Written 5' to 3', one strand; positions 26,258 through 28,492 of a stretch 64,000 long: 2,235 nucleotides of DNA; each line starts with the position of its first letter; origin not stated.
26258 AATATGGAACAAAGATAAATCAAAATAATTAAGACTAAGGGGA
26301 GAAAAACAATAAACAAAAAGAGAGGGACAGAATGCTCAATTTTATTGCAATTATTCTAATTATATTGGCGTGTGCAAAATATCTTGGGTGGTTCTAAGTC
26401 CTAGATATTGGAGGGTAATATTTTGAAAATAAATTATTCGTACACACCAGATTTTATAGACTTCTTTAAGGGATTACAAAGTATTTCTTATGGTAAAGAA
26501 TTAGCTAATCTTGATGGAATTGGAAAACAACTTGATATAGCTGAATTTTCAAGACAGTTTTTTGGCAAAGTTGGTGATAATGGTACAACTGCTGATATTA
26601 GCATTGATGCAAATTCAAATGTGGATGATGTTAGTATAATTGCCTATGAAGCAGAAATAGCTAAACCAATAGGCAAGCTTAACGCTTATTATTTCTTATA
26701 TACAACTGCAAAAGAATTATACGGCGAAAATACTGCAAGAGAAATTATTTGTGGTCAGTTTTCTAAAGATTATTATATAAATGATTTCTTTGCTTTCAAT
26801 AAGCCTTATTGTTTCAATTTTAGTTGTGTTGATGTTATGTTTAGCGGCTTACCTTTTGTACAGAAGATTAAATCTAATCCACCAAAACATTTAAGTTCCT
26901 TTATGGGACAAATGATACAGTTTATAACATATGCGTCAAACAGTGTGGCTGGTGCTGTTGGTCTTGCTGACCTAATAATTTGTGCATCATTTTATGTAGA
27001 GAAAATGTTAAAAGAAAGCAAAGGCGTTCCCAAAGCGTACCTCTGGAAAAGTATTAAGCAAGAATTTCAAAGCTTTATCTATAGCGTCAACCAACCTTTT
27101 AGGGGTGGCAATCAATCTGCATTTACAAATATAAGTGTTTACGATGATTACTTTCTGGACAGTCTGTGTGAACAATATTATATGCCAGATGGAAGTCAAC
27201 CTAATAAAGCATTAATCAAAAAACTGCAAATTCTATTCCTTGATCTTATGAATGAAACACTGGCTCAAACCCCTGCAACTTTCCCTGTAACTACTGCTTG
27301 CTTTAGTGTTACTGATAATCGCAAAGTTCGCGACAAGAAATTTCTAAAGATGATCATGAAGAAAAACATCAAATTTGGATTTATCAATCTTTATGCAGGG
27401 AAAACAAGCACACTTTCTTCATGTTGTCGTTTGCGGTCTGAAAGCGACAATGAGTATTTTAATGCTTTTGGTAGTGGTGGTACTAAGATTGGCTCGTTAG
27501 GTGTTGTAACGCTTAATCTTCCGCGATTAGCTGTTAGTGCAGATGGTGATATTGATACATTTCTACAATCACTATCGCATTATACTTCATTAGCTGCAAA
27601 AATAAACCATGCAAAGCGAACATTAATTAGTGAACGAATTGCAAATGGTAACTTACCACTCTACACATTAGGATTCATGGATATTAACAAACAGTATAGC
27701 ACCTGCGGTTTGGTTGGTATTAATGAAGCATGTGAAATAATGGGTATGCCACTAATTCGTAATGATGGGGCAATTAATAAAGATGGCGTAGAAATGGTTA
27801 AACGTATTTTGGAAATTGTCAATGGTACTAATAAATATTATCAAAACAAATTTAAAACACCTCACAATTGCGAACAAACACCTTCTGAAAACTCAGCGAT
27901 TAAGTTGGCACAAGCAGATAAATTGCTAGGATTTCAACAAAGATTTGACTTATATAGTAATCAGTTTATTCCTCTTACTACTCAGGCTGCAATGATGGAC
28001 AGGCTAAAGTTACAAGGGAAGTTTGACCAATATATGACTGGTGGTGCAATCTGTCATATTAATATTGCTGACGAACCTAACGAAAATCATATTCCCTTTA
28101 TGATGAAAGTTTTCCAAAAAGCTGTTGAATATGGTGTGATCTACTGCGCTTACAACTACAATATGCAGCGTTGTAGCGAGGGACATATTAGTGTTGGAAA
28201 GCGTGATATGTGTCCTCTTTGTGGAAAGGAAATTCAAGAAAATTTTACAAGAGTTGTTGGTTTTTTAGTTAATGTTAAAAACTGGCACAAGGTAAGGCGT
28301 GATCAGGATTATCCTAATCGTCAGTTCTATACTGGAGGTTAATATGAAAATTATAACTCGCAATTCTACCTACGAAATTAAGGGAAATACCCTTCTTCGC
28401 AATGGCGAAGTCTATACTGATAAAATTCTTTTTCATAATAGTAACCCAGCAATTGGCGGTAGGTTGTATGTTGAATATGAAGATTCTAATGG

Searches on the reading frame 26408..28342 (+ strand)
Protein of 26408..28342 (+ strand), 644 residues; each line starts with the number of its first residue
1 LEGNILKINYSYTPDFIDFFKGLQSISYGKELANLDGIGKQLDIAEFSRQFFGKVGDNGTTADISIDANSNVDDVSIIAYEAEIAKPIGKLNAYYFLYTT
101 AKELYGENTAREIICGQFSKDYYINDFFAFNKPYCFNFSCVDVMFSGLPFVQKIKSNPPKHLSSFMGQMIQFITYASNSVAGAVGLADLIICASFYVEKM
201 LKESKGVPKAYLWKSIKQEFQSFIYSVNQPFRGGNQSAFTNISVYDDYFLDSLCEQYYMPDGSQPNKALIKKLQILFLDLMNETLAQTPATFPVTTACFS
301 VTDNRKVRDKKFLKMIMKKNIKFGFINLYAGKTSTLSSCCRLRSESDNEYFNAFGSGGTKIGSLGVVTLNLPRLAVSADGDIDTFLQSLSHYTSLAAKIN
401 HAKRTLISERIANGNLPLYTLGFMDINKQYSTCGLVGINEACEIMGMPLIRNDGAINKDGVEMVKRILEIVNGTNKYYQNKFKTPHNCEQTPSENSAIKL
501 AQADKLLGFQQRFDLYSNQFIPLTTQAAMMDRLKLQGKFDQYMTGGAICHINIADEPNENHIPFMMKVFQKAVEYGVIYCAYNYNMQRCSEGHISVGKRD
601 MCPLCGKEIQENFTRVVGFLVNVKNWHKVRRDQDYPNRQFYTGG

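Call 28: search_protein_families(library=phrogs, proteins=[window:26408-28342:+], max_evalue=0.00001)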
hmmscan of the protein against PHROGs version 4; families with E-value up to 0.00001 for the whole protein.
window:26408-28342:+ (644 aa): 3 families
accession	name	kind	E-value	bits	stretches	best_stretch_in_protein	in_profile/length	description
phrog_25611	-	DNA, RNA and nucleotide metabolism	1.9e-98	331.6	2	26-346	20-340/978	anaerobic ribonucleoside reductase large subunit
phrog_487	-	moron, auxiliary metabolic gene and host takeover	4.3e-33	115.4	1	125-624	169-694/718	NrdD-like anaerobic ribonucleotide reductase large subunit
phrog_4218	-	DNA, RNA and nucleotide metabolism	1.3e-19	71.5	1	362-625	33-315/333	anaerobic ribonucleoside reductase large subunit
